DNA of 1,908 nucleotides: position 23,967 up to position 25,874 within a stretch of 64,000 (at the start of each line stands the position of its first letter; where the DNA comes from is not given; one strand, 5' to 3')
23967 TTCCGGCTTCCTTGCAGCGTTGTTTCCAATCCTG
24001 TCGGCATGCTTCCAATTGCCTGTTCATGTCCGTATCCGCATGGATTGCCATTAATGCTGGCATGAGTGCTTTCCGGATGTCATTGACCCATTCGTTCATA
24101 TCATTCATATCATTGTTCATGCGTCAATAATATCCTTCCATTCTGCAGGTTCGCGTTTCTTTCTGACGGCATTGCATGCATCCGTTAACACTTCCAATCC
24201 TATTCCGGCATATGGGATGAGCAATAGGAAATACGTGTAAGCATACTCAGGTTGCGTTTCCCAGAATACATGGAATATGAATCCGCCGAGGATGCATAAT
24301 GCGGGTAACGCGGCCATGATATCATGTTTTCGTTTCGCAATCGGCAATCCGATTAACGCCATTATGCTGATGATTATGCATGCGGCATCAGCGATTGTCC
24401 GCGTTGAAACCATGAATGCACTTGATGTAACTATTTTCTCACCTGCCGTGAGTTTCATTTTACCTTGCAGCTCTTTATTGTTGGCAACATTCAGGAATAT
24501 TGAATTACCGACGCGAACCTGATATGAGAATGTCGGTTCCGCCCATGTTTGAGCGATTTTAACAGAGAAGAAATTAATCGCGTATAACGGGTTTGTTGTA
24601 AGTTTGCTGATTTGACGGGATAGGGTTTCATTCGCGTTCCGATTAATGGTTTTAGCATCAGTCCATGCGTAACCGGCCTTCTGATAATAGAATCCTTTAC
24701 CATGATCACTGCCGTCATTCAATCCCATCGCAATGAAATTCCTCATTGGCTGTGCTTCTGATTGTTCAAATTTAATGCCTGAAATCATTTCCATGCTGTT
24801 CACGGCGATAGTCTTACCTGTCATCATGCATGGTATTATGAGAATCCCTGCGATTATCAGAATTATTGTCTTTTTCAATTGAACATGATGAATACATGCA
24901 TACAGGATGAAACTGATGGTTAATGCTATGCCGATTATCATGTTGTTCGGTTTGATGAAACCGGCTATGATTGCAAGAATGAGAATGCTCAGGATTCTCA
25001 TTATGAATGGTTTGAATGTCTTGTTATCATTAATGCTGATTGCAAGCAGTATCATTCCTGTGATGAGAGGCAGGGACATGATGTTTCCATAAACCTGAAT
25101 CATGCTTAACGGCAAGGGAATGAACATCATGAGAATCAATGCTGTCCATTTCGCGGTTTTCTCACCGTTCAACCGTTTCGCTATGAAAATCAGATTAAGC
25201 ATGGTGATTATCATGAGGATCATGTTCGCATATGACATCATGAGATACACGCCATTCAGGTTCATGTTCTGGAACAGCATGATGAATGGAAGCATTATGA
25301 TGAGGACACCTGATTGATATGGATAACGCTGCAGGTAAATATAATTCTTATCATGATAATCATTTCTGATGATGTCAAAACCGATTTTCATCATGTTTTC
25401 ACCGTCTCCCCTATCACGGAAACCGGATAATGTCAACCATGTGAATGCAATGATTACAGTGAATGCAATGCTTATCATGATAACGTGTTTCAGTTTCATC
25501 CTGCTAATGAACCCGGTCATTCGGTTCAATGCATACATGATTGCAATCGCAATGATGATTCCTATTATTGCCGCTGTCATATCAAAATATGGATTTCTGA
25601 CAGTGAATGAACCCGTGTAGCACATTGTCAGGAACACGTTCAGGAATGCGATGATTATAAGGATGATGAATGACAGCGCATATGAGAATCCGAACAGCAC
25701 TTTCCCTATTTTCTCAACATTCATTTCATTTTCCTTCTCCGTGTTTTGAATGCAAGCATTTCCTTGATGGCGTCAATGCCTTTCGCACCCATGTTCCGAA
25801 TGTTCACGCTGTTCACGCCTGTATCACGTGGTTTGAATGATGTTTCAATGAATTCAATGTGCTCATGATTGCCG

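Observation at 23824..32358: Glycosylation island: one GT2 enzyme plus three paralogous GT-C-like membrane transferases, interleaved with HNH endonucleases and a secreted-type nuclease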

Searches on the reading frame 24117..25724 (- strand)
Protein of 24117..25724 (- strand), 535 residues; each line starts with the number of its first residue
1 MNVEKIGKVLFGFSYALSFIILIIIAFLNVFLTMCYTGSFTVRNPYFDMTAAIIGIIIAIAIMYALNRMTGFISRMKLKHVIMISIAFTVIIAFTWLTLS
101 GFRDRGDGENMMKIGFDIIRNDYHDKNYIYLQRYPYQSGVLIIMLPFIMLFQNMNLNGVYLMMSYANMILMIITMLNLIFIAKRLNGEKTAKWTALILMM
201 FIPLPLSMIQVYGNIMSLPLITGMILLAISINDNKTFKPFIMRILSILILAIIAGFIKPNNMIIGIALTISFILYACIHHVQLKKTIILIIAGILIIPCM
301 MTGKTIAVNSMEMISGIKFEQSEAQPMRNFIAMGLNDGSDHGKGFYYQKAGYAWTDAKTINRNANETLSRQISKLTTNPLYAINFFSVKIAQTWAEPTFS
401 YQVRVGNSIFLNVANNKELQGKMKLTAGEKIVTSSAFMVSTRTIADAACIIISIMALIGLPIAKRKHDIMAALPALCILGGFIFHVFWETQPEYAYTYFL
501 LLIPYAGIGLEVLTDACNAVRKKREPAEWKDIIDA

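Call 3: search_protein_families(library=pfam, proteins=[window:24117-25724:-], max_evalue=0.01)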
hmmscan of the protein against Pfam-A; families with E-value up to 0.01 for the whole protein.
window:24117-25724:- (535 aa): 0 families

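Call 12: search_protein_families(library=phrogs, proteins=[window:24117-25724:-], max_evalue=0.01)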
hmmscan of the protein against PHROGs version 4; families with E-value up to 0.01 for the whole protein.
window:24117-25724:- (535 aa): 0 families

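Call 13: find_homologous_proteins(query=window:24117-25724:-)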
Query window:24117-25724:- (535 aa): 43 proteins with E <= 0.001 among 8000 candidates.
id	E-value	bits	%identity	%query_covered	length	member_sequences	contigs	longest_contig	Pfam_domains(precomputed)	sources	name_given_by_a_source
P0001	0.0e+0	1133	96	100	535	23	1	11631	PF27792.1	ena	-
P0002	0.0e+0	1118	95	100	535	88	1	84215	PF27792.1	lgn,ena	-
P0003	0.0e+0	1095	93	100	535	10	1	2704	-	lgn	-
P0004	4.8e-217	740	71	95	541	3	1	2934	PF27792.1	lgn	-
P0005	5.6e-108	380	41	92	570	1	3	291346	-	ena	-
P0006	8.3e-108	380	37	97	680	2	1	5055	-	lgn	-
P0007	9.6e-108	379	37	99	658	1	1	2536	-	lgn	-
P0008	9.3e-107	376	41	54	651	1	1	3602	-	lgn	-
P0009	1.0e-106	376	45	49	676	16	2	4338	-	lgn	-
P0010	1.1e-105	373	42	53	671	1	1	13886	-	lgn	-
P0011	2.3e-104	368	43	49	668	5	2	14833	-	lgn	-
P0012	7.3e-104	367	44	49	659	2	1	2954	-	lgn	-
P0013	1.2e-90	323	38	95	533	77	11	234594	PF27792.1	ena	-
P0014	1.6e-90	323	38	95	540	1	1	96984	PF27792.1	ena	-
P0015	2.3e-89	319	41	52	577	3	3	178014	-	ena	-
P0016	4.3e-87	311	38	95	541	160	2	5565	PF27792.1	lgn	-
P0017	9.1e-87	310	38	95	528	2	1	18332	PF27792.1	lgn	-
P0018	1.5e-77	280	33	91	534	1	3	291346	PF27792.1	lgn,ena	-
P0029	1.5e-20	92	26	75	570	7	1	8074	PF27792.1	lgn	-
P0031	1.2e-17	82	25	98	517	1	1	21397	-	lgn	-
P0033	6.6e-16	76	24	86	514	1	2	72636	-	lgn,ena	-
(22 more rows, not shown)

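Call 18: find_encoding_contigs(protein=P0005, flank=10000, max_places=3)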
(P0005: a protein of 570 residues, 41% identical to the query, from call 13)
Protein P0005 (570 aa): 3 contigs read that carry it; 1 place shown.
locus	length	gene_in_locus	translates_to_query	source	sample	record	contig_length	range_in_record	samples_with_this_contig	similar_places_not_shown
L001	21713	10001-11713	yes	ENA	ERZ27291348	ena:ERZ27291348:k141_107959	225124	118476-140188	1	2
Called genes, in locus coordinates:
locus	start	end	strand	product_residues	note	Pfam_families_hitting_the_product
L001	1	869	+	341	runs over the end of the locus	PF07510:GmrSD_C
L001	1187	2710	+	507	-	-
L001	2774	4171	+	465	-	-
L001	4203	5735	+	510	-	-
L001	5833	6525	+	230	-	PF00535:Glycos_transf_2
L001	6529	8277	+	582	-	-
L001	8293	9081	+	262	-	-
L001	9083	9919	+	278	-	PF27792:CHIM_prot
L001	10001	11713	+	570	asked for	-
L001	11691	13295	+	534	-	PF27792:CHIM_prot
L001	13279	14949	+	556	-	-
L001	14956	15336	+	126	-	-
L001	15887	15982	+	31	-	-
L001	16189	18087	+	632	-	-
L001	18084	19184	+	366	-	-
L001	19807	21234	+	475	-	PF18127:NAMPT_N, PF04095:NAPRTase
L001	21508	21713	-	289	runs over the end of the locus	-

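Call 19: find_encoding_contigs(protein=P0013, flank=10000, max_places=3)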
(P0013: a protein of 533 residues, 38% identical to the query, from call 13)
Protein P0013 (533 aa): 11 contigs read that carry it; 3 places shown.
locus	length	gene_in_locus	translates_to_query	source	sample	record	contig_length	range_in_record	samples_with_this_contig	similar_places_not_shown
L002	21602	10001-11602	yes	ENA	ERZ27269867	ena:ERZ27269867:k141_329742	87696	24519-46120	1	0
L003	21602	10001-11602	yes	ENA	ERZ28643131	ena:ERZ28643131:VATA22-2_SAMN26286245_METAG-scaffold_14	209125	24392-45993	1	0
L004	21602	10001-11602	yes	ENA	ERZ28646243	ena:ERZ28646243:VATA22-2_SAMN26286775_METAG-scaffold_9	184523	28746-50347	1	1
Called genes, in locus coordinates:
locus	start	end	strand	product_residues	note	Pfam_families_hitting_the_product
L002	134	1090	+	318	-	PF13462:Thioredoxin_4 (weak)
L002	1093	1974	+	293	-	PF00763:THF_DHG_CYH, PF02882:THF_DHG_CYH_C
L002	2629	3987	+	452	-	-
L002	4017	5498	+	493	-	-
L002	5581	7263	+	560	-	PF05970:PIF1, PF13604:AAA_30, PF13245:AAA_19, PF13401:AAA_22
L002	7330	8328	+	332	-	PF07510:GmrSD_C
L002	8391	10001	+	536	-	-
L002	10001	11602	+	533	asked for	PF27792:CHIM_prot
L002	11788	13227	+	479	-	-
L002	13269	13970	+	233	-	PF00535:Glycos_transf_2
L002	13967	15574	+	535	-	PF27792:CHIM_prot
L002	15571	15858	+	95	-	-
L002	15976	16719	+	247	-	-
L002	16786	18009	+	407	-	-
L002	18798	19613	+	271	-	-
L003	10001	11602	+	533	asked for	PF27792:CHIM_prot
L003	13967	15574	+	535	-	PF27792:CHIM_prot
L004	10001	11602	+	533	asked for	PF27792:CHIM_prot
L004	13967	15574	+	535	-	PF27792:CHIM_prot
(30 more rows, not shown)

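Call 21: search_protein_families(library=ncbifam, proteins=[window:24117-25724:-], max_evalue=0.1)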
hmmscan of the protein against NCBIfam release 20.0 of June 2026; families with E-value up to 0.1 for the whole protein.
window:24117-25724:- (535 aa): 1 family
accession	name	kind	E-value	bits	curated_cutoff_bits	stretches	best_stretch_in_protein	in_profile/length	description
TIGR03766.2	TIGR03766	equivalog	1.2e-10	40.9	500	1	20-489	18-470/496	TIGR03766 family XrtG-associated glycosyltransferase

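Call 23: search_dna_similar(query=window:24117-25724:-, collection=phages, mode=protein, max_evalue=0.001)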
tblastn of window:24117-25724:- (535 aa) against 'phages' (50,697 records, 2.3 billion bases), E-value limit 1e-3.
Records with a match: 1; places in all: 1; records where one place covers at least 80% of the query: 0.
Best place of each record, by identity: <60% 1.
By first word of the organism name: Bacteriophage 1.
By host as written in the record: - 1.
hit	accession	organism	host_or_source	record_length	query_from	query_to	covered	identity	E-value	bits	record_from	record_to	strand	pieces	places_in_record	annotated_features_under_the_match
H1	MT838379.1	Bacteriophage sp.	human fecal samples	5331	184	525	64%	25.8%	3e-11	72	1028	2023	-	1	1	record has no annotation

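Call 33: find_encoding_contigs(protein=P0004, flank=5000, max_places=5)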
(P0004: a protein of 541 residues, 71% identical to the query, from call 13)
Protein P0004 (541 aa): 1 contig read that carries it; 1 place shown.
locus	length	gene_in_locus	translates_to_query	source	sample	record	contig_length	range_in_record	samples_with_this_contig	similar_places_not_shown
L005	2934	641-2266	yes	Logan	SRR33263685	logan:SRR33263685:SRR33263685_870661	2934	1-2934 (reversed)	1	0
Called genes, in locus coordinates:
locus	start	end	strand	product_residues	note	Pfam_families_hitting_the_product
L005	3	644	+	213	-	?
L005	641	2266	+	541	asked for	PF27792:CHIM_prot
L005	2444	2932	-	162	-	?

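Call 44: find_encoding_contigs(protein=P0033, flank=8000, max_places=2)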
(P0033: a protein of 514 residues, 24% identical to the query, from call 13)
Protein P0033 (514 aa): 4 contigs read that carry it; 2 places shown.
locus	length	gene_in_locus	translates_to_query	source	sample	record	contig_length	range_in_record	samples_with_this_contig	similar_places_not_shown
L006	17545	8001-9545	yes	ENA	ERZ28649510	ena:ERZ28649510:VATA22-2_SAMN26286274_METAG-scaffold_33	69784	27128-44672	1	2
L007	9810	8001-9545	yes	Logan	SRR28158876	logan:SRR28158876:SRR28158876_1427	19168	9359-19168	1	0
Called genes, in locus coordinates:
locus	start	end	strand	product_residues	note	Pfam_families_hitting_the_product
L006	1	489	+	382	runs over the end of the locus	PF09314:DUF1972, PF13439:Glyco_transf_4 (faint)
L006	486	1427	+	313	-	PF00535:Glycos_transf_2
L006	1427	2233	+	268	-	PF01061:ABC2_membrane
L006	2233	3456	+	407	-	PF00005:ABC_tran, PF13304:AAA_21 (faint)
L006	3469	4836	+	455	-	PF00535:Glycos_transf_2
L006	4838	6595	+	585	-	PF05045:RgpF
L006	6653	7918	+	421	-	-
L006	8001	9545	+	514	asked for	-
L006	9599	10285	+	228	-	PF20582:UPF0758_N, PF04002:RadC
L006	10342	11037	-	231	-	PF07722:Peptidase_C26, PF00117:GATase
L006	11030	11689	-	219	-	PF06971:Put_DNA-bind_N, PF02629:CoA_binding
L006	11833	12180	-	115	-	PF08866:DUF1831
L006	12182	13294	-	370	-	PF00266:Aminotran_5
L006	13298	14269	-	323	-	PF13793:Pribosyltran_N, PF00156:Pribosyltran, PF14572:Pribosyl_synth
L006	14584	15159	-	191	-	PF01928:CYTH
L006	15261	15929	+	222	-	PF04607:RelA_SpoT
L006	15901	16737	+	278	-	PF01513:NAD_kinase (weak), PF20143:NAD_kinase_C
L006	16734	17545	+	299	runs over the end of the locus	PF00849:PseudoU_synth_2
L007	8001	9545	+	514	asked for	-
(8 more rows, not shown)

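Call 45: find_encoding_contigs(protein=P0031, flank=8000, max_places=2)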
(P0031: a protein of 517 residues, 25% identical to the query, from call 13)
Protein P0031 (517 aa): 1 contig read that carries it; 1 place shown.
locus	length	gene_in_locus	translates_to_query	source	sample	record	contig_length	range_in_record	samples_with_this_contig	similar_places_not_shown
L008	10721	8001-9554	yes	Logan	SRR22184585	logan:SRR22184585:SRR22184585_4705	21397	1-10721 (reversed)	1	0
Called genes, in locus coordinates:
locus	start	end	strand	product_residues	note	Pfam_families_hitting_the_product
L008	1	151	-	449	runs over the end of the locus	PF02878:PGM_PMM_I, PF02879:PGM_PMM_II, PF02880:PGM_PMM_III, PF00408:PGM_PMM_IV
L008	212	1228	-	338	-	PF06068:TIP49 (faint), PF01078:Mg_chelatase (faint), PF05496:RuvB_N, PF00004:AAA, PF07728:AAA_5, PF17864:AAA_lid_4, PF05491:WHD_RuvB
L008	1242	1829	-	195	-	PF01330:RuvA_N, PF14520:HHH_5, PF07499:RuvA_C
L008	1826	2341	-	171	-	PF02075:RuvC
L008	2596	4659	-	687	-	PF17191:RecG_wedge, PF00270:DEAD, PF04851:ResIII, PF00271:Helicase_C, PF19833:RecG_dom3_C (weak)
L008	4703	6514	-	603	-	PF02734:Dak2, PF21645:FakA-like_M, PF13684:FakA-like_C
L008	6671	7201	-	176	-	PF02482:Ribosomal_S30AE, PF16321:Ribosom_S30AE_C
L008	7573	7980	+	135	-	PF04138:GtrA_DPMS_TM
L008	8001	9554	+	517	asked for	-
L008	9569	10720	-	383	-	?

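Call 46: find_related_loci(query=A2, collection=genome_contigs, flank=8000)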
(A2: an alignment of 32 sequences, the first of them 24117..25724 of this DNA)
Query A2 (535 aa) in genome_contigs; peptide patterns used: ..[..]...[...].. (x = any residue, [..] = any of these).
530 stretches matched a pattern; 480 encode a relative of the query (tblastn E <= 1e-3); the best 80 are kept; 80 distinct loci.
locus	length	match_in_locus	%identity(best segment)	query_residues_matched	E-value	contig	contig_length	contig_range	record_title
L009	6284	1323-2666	25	47-515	5e-33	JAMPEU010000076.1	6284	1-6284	MAG: Butyrivibrio sp. isolate NALB_7823_4 Scaffold_#76__SCF_076___6284_bp, whole genome shotgun sequence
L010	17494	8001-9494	27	4-525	4e-31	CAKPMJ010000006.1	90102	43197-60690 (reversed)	MAG: uncultured Clostridia bacterium isolate REFINED_METABAT215_TOP10_CONTIGS_1500_ASSEMBLY_K77_MERGED__Hadza_MoBio_hadz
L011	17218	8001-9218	28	105-525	6e-31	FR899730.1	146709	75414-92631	Clostridium sp. CAG:411 genomic scaffold, scf277, whole genome shotgun sequence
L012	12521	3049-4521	26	3-520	2e-30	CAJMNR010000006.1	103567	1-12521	TPA_asm: uncultured bacterium isolate ERR1430482-bin.2 genome assembly, contig: NODE_123_length_103567_cov_9.590154, who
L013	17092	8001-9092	26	122-510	4e-30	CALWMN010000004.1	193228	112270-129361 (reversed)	MAG: uncultured Mediterraneibacter sp. isolate BRZ_IA__bin33 genome assembly, contig: BRZ_IA__NODE_57_length_193228_cov_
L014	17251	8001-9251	28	84-518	6e-30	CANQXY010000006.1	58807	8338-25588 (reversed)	MAG: uncultured Clostridia bacterium isolate Lapin-016__bin49 genome assembly, contig: Lapin-016__NODE_454_length_58807_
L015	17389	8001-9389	26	57-527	4e-30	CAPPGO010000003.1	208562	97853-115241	MAG TPA_asm: uncultured Clostridia bacterium isolate MGBC104430 genome assembly, contig: MGBC104430.3, whole genome shot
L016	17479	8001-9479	26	3-528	7e-30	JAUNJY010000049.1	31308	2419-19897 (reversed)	MAG: bacterium isolate S2R_St_11 NODE_366_length_31308_cov_14.437142, whole genome shotgun sequence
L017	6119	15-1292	25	85-531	8e-30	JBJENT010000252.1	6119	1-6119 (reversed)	MAG: Lachnospiraceae bacterium isolate SARD02_bin.042 NODE_8856_length_6119_cov_6.341854, whole genome shotgun sequence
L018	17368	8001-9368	26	39-510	2e-29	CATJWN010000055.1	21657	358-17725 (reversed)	MAG: uncultured Clostridia bacterium isolate iMGMC-826_1678881687 genome assembly, contig: MegahitA5_24690, whole genome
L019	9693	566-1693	26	130-525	3e-29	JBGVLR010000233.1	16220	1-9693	MAG: Acetatifactor sp. isolate fecal_MAG_277 fecal_MAG_277_contig_0233, whole genome shotgun sequence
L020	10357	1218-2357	27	127-528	5e-29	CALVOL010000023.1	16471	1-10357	MAG: uncultured Bacilli bacterium isolate BRZ_IE__bin60 genome assembly, contig: BRZ_IE__NODE_5757_length_16471_cov_20.9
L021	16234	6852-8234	25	39-508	3e-29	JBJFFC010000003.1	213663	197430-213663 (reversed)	MAG: Clostridia bacterium isolate LOHA18_bin.023 NODE_10_length_213663_cov_17.452595, whole genome shotgun sequence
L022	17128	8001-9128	27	130-524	1e-28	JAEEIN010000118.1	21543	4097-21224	MAG: Lachnospiraceae bacterium isolate Tb.RUG.147 k141_8123278_flag=0_multi=14.9942_len=21543, whole genome shotgun sequ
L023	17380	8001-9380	26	53-527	8e-29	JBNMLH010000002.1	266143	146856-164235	MAG: Lachnospiraceae bacterium isolate CM_BacCAG1281.22 k141_31172_length_266143_cov_112.3919, whole genome shotgun sequ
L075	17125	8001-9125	25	130-515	5e-22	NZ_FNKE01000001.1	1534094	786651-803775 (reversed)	Streptococcus equinus strain Sb05, whole genome shotgun sequence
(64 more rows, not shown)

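Call 47: predict_structure(alignment_id=A2)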
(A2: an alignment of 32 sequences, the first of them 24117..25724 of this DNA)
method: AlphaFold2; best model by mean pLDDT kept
length: 535 residues; sequences in the alignment: 32
mean_pLDDT: 87.6   pTM: 0.91
mean pLDDT of the five models: 87.6, 87.5, 86.0, 84.4, 84.2
residues with pLDDT >= 90: 305; 70-90: 183; 50-70: 35; < 50: 12
segments of 3 or more residues with pLDDT < 50: 528-535
pLDDT, mean of each block of 10 residues (from residue 1): 86 95 94 67 65 89 90 91 96 92 79 90 77 91 93 89 92 97 96 96 89 87 96 82 97 94 96 89 88 97 96 90 88 88 81 85 92 94 92 90 81 54 73 86 92 97 85 96 91 92 98 89 58 41
secondary structure, 60 per line:
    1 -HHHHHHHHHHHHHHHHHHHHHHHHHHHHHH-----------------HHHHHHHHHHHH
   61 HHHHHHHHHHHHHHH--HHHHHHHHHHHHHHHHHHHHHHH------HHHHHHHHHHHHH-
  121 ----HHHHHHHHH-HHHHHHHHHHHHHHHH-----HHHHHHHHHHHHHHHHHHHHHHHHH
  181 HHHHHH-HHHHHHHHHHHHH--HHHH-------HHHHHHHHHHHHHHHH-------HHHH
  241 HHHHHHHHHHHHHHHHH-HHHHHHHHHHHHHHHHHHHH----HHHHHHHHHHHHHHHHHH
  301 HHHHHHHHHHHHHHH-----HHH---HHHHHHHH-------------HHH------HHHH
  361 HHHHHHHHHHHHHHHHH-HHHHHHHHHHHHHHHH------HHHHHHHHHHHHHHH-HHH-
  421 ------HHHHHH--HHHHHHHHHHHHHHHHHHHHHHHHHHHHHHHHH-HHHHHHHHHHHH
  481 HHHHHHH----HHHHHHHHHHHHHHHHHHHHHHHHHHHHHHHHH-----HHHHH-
elements in order: H2-31 H49-75 H78-100 H107-119 H125-133 H135-150 H156-186 H188-200 H203-206 H214-229 H237-257 H259-278 H283-315 H327-334 H357-377 H379-394 H401-415 H427-432 H435-467 H469-487 H492-524 H530-534

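Call 57: search_protein_representatives(alignment_id=A2)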
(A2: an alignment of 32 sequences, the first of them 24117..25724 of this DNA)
Query: 32 sequences, 573 profile positions. Proteins with E-value up to 0.001 (for the whole library): 7615; up to 1e-10: 5586; up to 1e-30: 2345. The best 150 are listed.
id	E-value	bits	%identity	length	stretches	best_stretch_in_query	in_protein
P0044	2.3e-205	699.9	-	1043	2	4-510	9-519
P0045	7.7e-192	655.2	-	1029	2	4-510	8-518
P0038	4.3e-184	629.7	-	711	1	1-573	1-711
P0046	5.5e-183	626.0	-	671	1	3-558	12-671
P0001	9.4e-161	552.6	-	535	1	1-514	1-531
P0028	6.6e-157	539.9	-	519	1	6-503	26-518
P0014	1.5e-153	528.8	-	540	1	4-518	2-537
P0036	8.6e-153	526.3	-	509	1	1-502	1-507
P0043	5.1e-150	517.2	-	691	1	6-569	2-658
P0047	9.0e-149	513.0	-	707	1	8-548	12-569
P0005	6.4e-147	506.9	-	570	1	2-520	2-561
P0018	5.0e-146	504.0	-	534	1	3-510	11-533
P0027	1.8e-145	502.2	-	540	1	2-509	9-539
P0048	5.6e-145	500.5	-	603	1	4-501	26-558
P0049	1.1e-143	496.2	-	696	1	18-561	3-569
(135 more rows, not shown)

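Call 84: list_cluster_members(proteins=[P0004])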
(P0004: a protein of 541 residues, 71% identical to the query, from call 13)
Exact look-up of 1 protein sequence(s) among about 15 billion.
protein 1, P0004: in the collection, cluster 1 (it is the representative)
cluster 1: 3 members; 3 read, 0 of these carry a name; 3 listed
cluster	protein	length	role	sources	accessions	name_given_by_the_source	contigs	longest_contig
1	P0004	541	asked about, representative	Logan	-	-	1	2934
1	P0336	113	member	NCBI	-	-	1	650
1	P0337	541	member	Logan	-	-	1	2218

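Call 87: find_encoding_contigs(protein=P0337, flank=5000, max_places=5)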
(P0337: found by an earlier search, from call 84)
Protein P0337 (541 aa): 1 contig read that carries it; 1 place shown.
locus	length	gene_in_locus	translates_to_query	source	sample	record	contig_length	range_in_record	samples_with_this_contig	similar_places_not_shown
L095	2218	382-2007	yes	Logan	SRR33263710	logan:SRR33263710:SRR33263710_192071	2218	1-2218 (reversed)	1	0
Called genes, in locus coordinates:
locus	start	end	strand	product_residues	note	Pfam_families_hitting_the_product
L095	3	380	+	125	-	?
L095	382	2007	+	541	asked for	PF27792:CHIM_prot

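Call 90: find_related_loci(query=A2, collection=viral_contigs, flank=10000)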
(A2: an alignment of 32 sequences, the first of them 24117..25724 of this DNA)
Query A2 (535 aa) in viral_contigs; peptide patterns used: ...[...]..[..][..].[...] (x = any residue, [..] = any of these).
13 stretches matched a pattern, but none encodes a relative of the query by tblastn (E <= 1e-3).

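Call 92: find_related_loci(query=window:24117-25724:-, collection=viral_contigs, flank=10000)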
Query window:24117-25724:- (535 aa) in viral_contigs; peptide patterns used: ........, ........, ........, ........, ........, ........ (x = any residue, [..] = any of these).
1 stretches matched a pattern, but none encodes a relative of the query by tblastn (E <= 1e-3).
